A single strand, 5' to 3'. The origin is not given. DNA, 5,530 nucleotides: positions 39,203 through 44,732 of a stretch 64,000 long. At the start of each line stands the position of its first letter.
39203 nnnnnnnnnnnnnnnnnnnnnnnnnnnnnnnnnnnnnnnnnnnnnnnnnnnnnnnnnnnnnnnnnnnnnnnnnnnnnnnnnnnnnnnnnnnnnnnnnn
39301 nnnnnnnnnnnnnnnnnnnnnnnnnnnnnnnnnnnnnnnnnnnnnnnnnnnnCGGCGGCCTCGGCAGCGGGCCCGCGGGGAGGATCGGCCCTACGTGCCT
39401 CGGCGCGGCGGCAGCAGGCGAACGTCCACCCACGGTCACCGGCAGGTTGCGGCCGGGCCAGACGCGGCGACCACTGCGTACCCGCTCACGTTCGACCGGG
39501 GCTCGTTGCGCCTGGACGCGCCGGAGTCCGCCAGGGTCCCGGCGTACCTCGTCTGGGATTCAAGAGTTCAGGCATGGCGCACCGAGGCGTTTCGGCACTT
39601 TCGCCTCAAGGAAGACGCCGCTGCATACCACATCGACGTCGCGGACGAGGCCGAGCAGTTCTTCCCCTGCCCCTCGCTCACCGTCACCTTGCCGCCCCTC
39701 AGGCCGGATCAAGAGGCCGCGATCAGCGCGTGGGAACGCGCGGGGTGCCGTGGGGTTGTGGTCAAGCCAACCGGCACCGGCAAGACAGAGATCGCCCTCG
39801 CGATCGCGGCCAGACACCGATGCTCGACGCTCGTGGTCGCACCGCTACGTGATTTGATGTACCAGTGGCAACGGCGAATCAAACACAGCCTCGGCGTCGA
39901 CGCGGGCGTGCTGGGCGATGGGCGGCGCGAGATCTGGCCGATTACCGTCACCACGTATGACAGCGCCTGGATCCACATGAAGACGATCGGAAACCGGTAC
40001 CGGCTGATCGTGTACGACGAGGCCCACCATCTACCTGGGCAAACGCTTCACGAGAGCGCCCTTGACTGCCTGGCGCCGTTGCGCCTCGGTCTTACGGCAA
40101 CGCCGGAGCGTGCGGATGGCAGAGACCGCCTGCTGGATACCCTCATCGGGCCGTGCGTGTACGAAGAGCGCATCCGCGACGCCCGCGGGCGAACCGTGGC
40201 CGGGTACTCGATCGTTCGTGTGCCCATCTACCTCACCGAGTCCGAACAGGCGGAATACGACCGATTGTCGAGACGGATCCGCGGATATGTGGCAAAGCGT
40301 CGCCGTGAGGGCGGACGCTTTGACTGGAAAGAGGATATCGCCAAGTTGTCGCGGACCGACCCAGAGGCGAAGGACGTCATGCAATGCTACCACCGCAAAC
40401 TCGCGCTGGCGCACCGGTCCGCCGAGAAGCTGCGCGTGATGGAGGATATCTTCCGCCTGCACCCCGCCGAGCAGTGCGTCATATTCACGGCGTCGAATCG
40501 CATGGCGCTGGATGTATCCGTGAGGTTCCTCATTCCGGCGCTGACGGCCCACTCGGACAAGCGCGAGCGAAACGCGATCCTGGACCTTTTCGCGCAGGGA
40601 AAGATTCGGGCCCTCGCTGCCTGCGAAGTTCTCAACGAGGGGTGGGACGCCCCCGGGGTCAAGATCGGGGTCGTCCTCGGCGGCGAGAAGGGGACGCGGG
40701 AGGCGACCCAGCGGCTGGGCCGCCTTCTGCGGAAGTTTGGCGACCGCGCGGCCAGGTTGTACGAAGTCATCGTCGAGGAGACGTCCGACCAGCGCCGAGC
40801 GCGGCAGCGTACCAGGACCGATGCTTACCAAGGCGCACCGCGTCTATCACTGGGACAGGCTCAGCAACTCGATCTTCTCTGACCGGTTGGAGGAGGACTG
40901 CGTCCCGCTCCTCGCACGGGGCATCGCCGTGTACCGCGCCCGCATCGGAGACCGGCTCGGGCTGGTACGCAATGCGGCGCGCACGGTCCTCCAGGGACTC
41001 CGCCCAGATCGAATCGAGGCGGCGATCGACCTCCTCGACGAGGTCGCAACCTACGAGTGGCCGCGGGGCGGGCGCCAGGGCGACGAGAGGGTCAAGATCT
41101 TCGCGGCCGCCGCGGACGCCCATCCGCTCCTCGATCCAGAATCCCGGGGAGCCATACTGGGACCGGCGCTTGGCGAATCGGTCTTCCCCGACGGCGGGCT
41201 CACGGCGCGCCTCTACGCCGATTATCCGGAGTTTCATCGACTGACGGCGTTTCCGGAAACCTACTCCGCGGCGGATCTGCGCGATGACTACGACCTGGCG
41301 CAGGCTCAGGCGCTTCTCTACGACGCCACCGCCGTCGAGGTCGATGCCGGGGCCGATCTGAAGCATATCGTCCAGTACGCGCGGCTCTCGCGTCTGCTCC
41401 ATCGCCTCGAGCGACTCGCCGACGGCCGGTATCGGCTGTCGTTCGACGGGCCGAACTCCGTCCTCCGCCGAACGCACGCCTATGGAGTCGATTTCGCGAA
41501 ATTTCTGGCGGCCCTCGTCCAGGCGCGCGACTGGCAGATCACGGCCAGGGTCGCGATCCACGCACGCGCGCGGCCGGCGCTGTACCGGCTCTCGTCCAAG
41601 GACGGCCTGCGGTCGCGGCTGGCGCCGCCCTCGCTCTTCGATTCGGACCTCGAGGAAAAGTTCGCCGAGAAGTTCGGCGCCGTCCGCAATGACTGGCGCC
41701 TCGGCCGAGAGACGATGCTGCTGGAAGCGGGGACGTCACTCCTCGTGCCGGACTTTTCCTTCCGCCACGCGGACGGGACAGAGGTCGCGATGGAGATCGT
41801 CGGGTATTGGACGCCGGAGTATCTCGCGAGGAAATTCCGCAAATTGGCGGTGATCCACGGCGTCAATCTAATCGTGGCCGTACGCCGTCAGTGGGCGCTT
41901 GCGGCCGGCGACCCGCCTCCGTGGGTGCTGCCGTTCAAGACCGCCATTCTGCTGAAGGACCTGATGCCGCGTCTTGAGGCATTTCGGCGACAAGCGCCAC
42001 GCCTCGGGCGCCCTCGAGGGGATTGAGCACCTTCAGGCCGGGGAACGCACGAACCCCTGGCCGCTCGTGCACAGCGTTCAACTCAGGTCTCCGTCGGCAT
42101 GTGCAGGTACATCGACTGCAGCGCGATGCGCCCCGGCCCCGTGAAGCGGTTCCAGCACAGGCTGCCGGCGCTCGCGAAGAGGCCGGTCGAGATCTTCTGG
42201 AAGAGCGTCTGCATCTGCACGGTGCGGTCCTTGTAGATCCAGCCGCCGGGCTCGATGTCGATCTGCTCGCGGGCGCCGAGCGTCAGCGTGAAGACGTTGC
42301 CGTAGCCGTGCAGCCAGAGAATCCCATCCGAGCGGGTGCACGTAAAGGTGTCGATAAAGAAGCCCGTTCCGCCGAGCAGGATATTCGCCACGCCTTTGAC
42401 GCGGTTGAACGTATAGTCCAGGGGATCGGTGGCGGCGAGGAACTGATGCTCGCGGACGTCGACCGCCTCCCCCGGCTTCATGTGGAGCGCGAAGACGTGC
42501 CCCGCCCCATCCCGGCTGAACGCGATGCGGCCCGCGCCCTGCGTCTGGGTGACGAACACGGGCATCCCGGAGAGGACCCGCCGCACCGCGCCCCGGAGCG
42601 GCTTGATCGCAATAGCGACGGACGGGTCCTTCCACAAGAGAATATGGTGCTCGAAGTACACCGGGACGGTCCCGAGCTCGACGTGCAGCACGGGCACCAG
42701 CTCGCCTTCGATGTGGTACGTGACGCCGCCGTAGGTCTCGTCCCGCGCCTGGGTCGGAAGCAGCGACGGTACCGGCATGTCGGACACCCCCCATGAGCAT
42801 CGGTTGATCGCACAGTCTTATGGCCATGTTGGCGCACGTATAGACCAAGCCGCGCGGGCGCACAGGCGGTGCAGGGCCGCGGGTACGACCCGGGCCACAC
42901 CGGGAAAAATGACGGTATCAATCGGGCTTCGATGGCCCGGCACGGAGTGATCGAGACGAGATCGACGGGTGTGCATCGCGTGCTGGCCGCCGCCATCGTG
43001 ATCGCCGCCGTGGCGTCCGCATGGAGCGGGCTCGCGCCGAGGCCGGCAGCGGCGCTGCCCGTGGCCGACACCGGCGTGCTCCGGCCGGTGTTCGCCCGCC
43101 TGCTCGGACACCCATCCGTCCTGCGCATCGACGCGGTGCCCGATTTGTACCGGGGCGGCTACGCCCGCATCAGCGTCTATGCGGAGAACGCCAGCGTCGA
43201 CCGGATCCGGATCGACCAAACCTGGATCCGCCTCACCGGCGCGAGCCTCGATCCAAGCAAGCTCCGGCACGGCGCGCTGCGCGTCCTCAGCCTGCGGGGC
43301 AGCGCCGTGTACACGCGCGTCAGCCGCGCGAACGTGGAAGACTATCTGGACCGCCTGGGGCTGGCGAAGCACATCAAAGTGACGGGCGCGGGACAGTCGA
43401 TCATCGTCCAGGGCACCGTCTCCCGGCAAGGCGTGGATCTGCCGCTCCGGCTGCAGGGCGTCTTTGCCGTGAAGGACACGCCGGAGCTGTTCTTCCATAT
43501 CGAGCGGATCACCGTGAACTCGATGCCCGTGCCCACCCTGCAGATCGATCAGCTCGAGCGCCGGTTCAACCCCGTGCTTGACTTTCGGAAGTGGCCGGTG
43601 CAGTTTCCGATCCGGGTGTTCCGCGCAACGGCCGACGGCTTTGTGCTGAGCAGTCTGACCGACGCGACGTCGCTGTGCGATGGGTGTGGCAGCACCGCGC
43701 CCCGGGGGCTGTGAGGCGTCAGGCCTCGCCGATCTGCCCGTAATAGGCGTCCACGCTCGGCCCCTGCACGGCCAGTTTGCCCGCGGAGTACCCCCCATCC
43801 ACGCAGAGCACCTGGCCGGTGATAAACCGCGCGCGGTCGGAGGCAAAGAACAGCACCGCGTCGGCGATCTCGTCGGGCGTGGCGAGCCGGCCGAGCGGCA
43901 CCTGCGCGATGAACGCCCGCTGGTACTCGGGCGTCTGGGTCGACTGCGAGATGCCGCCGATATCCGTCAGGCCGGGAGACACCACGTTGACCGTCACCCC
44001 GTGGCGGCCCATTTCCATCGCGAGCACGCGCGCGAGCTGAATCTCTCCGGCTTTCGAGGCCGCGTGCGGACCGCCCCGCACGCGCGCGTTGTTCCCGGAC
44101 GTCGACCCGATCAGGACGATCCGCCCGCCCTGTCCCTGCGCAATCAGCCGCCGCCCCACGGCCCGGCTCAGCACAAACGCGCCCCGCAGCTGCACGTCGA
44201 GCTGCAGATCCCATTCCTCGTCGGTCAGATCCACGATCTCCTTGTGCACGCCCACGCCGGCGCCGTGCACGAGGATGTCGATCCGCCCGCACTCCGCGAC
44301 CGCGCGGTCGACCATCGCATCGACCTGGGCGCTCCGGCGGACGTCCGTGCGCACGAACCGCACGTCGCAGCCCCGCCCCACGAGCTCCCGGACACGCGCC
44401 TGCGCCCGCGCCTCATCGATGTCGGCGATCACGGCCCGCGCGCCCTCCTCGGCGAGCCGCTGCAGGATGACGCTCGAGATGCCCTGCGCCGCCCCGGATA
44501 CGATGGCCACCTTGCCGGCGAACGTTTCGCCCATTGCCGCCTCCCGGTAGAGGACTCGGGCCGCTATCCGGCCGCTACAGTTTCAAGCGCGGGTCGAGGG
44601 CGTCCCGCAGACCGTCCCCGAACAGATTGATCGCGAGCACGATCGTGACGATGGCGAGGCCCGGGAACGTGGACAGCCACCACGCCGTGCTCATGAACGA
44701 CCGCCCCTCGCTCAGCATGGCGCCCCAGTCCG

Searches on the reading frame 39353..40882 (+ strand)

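Call 39: search_protein_families(library=pfam, proteins=[window:39353-40882:+])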
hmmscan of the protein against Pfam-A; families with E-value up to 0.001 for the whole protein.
window:39353-40882:+ (509 aa): 5 families
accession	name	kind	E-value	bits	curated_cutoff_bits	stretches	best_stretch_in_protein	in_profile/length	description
PF04851.21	ResIII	-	2.5e-22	80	22.5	1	115-253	3-164/164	Type III restriction enzyme, res subunit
PF00270.35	DEAD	-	4e-13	49.9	26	1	117-252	1-161/167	DEAD/DEAH box helicase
PF00271.37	Helicase_C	-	7.8e-11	42.6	23.5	1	359-460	2-108/110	Helicase conserved C-terminal domain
PF18458.6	XPB_DRD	-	2.8e-09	37.2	26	1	45-100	1-57/57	Xeroderma pigmentosum group B helicase damage recognition domain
PF16203.11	ERCC3_RAD25_C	-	0.00041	20.2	27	1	347-487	33-182/248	ERCC3/RAD25/XPB C-terminal helicase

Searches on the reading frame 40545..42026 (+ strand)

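Call 39: search_protein_families(library=pfam, proteins=[window:40545-42026:+])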
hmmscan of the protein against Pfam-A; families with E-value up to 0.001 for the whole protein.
window:40545-42026:+ (493 aa): 1 family
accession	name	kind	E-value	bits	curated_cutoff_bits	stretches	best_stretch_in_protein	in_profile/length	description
PF05626.16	DUF790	-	4.1e-72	243.5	28.8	1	106-474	12-384/387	Protein of unknown function (DUF790)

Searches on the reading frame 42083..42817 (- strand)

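Call 39: search_protein_families(library=pfam, proteins=[window:42083-42817:-])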
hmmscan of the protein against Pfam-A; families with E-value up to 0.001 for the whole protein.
window:42083-42817:- (244 aa): 1 family
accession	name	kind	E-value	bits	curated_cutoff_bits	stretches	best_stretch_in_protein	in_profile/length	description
PF01987.23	AIM24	-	1.7e-29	103.4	25.7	1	34-236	1-205/205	Mitochondrial biogenesis AIM24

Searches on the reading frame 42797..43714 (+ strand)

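Call 39: search_protein_families(library=pfam, proteins=[window:42797-43714:+])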
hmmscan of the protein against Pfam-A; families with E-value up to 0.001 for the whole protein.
window:42797-43714:+ (305 aa): 1 family
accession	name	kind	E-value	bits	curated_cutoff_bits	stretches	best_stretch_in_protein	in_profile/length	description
PF11209.13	LmeA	-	6.2e-05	23.6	27.3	1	111-281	32-211/217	LmeA-like phospholipid-binding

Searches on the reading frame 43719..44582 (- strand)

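Call 39: search_protein_families(library=pfam, proteins=[window:43719-44582:-])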
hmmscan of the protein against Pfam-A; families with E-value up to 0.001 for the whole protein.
window:43719-44582:- (287 aa): 3 families
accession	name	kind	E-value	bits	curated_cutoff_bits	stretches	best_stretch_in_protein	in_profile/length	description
PF13561.12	adh_short_C2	-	7.4e-62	209.4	27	1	30-266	1-236/236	Enoyl-(Acyl carrier protein) reductase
PF00106.31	adh_short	-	7.5e-45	153.2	26.6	1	24-207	1-183/195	short chain dehydrogenase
PF08659.16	KR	-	2.2e-14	54.2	22.6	1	26-175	3-151/180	KR domain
